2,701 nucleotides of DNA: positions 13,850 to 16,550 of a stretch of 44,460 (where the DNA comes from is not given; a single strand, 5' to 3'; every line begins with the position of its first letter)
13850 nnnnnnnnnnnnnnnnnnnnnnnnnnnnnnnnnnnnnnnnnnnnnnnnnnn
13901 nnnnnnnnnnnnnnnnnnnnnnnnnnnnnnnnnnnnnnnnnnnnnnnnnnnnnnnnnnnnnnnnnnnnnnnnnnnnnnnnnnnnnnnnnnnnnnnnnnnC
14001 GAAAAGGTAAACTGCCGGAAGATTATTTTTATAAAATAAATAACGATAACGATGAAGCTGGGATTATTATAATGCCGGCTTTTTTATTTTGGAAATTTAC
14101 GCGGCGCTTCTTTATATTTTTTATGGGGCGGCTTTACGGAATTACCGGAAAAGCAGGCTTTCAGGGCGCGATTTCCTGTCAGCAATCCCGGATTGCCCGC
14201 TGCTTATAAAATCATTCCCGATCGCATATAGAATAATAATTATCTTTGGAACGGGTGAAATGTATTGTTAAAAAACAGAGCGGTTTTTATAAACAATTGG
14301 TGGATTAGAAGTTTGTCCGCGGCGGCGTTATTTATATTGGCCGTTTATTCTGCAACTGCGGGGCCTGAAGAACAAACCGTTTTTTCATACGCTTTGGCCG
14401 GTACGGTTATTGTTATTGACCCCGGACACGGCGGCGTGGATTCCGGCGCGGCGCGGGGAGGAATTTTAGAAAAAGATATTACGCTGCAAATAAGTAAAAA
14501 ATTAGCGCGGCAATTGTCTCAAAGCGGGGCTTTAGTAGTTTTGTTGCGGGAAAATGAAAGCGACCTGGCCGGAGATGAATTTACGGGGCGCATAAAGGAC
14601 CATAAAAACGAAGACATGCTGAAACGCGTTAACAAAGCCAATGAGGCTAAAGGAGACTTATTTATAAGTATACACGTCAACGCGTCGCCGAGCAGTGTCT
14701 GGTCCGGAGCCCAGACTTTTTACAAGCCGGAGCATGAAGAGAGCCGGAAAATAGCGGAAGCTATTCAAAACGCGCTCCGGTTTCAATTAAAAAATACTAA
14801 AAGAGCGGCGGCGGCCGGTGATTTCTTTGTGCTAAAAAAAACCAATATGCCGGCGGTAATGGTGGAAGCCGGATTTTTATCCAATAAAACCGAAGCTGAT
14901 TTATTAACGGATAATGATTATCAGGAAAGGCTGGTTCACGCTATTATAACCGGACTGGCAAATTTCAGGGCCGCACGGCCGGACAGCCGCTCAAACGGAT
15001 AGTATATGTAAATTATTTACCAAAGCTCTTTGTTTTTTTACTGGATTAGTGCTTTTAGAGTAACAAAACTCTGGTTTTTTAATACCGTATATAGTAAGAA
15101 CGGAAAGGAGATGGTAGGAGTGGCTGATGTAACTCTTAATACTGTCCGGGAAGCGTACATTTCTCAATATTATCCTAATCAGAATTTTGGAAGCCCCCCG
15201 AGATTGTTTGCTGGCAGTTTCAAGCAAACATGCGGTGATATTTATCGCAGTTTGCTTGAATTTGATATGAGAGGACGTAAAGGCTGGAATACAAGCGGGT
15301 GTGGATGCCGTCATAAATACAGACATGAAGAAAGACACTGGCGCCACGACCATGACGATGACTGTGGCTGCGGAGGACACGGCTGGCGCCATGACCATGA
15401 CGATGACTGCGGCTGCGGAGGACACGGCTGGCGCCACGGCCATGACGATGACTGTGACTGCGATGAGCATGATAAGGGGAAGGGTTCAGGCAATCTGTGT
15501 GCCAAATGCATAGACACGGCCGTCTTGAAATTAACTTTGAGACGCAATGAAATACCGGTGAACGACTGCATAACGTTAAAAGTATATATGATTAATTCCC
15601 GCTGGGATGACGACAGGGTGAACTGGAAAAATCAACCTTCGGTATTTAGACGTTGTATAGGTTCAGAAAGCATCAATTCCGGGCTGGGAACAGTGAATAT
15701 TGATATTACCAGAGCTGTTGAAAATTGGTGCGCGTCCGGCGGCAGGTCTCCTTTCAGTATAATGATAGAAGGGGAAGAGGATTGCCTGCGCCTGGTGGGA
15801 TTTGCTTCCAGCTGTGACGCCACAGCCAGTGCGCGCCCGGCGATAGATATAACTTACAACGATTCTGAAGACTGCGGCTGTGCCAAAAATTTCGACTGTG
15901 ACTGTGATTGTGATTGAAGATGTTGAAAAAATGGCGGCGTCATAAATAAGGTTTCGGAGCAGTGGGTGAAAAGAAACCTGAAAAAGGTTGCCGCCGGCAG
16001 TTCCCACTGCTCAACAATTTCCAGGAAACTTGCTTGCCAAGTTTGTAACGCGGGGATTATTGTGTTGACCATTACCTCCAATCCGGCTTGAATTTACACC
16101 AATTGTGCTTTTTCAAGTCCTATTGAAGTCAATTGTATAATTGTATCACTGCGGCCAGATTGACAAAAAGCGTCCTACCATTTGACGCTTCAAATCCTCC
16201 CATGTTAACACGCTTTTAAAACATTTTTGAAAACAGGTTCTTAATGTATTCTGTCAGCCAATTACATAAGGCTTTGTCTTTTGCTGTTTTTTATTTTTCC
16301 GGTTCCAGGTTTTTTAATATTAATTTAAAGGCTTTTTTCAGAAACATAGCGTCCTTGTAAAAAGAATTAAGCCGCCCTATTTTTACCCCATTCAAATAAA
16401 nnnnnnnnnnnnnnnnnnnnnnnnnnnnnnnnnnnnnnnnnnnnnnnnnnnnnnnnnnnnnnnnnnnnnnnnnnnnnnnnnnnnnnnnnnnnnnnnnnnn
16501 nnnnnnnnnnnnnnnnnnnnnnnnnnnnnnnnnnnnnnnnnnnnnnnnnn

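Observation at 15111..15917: Metal-ligand-rich tandem repeat inserted into a DNRLRE-like protein next to cwlD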

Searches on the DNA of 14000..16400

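Call 78: search_rna_families(source=window, start=14000, end=16400, threshold=evalue, max_evalue=1)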
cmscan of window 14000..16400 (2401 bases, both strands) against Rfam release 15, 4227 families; matches with E-value up to 1: 1.
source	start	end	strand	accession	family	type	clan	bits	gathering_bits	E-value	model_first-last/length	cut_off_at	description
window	16260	16400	-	RF02687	RAGATH-8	Gene; sRNA;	-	18.9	86.7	0.038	83-276/276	5'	RAGATH-8 RNA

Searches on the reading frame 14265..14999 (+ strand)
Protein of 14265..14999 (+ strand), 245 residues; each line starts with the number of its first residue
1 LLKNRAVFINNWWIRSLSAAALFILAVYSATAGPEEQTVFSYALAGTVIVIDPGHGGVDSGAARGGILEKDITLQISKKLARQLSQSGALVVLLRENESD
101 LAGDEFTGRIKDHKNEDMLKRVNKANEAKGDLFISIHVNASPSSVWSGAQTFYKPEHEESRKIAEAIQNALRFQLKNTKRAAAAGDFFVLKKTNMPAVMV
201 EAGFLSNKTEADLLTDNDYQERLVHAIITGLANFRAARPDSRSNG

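Call 3: search_protein_families(library=pfam, proteins=[window:14265-14999:+], max_evalue=1)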
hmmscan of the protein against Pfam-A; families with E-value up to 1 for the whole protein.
window:14265-14999:+ (245 aa): 3 families
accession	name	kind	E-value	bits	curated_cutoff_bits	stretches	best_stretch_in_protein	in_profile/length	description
PF01520.23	Amidase_3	-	8.2e-51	172.9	27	1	49-233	1-174/174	N-acetylmuramoyl-L-alanine amidase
PF04613.19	LpxD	-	0.053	13.8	30.8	1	70-104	16-50/70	UDP-3-O-[3-hydroxymyristoyl] glucosamine N-acyltransferase, LpxD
PF14345.11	GDYXXLXY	-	0.14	12.4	27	1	80-171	57-136/153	GDYXXLXY protein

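Call 4: search_protein_families(library=ncbifam, proteins=[window:14265-14999:+], max_evalue=1)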
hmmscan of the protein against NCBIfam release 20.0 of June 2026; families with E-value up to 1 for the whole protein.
window:14265-14999:+ (245 aa): 6 families
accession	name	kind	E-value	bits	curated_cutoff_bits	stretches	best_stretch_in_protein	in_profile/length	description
TIGR02883.1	spore_cwlD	equivalog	9.6e-64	215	221.55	1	48-234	2-189/189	N-acetylmuramoyl-L-alanine amidase CwlD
NF007652.1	PRK10319.1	equivalog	8.7e-21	74.4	400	2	45-154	56-152/291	N-acetylmuramoyl-L-alanine amidase AmiA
NF007751.0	PRK10431.1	equivalog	7.8e-20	70.8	532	2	179-239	360-420/445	N-acetylmuramoyl-L-alanine amidase AmiB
NF038267.1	amidase_AmiC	exception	4.9e-19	68.3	700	2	47-152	187-279/407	N-acetylmuramoyl-L-alanine amidase AmiC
NF038140.1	amidase_Rv3717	exception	5.8e-12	45.5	335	2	62-235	60-231/233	Rv3717 family N-acetylmuramoyl-L-alanine amidase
NF050040.1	horm_taper_TftA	equivalog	4.6e-07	28.9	500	1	111-234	56-183/450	hormogonium tapered terminus morphoprotein TftA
